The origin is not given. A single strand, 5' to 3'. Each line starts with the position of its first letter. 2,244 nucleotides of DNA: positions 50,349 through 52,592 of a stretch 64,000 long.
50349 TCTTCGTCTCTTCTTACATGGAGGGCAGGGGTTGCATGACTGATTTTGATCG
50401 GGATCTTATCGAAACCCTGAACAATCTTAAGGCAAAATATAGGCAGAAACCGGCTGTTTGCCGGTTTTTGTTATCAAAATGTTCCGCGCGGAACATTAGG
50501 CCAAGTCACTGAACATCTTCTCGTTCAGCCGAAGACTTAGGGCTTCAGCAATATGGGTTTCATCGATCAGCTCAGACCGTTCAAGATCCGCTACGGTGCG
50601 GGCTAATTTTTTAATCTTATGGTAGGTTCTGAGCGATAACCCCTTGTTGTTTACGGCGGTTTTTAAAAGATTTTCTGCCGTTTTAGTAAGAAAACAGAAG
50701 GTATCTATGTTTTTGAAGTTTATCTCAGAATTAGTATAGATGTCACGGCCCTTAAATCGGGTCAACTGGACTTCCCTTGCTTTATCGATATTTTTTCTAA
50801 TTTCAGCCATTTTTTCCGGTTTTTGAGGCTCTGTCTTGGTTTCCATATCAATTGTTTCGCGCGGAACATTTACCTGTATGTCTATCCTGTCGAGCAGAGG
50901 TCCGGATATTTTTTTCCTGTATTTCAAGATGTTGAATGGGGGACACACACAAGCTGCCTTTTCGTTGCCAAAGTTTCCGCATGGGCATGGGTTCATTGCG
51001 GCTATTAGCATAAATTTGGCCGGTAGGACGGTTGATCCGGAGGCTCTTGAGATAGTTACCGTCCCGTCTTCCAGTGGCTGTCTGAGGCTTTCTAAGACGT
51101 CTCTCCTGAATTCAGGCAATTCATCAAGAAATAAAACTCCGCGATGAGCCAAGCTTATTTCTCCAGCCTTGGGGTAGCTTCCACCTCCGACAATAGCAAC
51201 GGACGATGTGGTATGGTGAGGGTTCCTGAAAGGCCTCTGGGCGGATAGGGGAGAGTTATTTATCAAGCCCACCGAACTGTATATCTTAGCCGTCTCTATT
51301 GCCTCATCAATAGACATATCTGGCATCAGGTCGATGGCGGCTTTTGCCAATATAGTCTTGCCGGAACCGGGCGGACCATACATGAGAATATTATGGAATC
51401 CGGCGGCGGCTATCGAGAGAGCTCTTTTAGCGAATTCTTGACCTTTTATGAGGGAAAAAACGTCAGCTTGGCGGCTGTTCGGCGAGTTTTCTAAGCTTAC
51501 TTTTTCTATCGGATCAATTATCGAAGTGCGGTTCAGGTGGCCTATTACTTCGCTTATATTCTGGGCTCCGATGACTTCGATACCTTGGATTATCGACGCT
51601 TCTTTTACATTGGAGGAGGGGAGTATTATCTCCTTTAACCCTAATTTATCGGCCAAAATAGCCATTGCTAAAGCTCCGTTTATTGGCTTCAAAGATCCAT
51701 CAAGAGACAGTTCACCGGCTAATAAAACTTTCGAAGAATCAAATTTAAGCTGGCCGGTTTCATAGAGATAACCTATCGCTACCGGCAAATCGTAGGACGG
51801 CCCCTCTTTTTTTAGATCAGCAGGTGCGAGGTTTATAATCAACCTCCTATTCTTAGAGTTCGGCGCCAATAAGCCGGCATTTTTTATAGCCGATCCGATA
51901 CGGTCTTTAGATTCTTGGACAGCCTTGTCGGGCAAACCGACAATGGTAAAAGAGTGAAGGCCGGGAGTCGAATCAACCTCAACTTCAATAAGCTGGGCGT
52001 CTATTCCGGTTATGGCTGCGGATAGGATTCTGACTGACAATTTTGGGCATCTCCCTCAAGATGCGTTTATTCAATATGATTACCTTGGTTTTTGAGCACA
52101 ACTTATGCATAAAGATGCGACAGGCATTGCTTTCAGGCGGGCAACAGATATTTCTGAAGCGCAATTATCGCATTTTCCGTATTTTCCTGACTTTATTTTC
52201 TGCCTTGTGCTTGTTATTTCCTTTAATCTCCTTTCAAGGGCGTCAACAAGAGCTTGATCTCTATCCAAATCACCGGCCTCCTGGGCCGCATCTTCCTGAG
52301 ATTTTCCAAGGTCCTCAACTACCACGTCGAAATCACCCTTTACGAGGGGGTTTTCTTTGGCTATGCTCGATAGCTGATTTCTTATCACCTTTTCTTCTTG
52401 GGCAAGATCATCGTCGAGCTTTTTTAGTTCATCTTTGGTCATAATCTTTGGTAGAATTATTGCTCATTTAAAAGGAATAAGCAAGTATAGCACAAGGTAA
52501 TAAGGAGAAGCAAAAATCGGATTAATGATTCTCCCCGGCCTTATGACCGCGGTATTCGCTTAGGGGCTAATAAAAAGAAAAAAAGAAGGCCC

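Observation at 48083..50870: GC-rich palindrome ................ repeated four times in 2.8 kb, two copies next to promoters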

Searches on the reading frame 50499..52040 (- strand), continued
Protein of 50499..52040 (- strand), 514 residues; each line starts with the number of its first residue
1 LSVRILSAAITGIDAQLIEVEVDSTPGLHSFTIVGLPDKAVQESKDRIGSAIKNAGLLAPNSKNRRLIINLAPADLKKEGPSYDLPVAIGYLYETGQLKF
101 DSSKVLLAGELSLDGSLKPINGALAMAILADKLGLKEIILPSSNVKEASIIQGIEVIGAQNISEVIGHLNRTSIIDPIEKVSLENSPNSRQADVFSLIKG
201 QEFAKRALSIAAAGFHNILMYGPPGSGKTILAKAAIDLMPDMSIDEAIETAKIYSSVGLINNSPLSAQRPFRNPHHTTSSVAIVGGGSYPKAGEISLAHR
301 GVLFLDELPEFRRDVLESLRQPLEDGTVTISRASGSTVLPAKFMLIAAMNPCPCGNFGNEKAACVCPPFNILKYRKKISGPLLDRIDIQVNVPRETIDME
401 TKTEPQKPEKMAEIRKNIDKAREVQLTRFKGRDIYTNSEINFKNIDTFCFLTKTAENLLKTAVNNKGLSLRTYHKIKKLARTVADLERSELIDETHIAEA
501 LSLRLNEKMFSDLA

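Call 53: find_encoding_contigs(protein=P0113, flank=7000, max_places=1)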
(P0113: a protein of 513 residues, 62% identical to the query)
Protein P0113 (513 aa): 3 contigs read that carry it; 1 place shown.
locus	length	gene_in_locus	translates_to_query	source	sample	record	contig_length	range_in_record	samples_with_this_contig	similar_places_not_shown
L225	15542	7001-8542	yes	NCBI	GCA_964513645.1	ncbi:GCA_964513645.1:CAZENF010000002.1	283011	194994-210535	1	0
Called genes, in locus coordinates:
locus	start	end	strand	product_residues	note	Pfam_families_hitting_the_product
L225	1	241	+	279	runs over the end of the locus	PF01551:Peptidase_M23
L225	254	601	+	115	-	-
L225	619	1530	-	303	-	PF02899:Phage_int_SAM_1, PF13102:Phage_int_SAM_5 (weak), PF13495:Phage_int_SAM_4 (weak), PF00589:Phage_integrase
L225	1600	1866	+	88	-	PF00312:Ribosomal_S15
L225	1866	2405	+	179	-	PF01936:NYN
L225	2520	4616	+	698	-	PF01138:RNase_PH, PF03725:RNase_PH_C, PF01138:RNase_PH, PF03725:RNase_PH_C (weak), PF00013:KH_1, PF00575:S1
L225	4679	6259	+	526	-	-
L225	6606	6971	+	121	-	PF01258:zf-dskA_traR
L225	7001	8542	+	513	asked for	PF13541:ChlI, PF00493:MCM (faint), PF01078:Mg_chelatase, PF00158:Sigma54_activat (faint), PF07728:AAA_5, PF13335:Mg_chelatase_C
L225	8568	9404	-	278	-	PF23446:LysM1_NFP_LYK (faint), PF01476:LysM, PF23473:LysM3_LYK4_5 (weak), PF01476:LysM, PF05257:CHAP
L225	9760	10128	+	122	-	PF04471:Mrr_cat (weak), PF08378:NERD (weak), PF02021:UPF0102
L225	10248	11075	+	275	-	PF13441:Gly-zipper_YMGG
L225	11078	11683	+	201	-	-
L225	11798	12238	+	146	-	PF02367:TsaE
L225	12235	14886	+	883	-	PF02739:5_3_exonuc_N, PF01367:5_3_exonuc, PF01612:DNA_pol_A_exo1 (faint), PF22619:DNA_polI_exo1 (weak), PF00476:DNA_pol_A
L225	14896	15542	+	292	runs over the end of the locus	PF01149:Fapy_DNA_glyco, PF06831:H2TH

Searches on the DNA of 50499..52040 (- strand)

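Call 45: search_rna_families(sources=[L219, L221, L220, L048, L102], threshold=evalue, max_evalue=0.1)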
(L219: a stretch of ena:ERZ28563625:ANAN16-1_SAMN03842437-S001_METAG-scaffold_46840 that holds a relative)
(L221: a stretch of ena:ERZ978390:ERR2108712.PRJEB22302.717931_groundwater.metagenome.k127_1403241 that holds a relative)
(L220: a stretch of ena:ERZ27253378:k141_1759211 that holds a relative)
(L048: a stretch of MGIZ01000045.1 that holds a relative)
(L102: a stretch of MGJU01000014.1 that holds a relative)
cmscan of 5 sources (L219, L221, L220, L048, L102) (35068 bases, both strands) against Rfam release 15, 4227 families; matches with E-value up to 0.1: 0.
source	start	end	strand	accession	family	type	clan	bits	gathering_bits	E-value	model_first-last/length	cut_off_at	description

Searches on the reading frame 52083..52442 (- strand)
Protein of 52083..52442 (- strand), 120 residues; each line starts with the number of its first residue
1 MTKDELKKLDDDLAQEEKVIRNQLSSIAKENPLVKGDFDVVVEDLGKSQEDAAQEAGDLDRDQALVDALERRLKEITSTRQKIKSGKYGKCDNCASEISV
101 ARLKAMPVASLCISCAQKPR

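Call 12: search_protein_families(library=pfam, proteins=[window:52083-52442:-], max_evalue=0.01)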
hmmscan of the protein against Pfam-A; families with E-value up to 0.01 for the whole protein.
window:52083-52442:- (120 aa): 1 family
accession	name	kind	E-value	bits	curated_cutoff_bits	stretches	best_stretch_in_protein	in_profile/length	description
PF01258.23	zf-dskA_traR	-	2.3e-09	37.5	24.9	1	86-118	1-33/36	Prokaryotic dksA/traR C4-type zinc finger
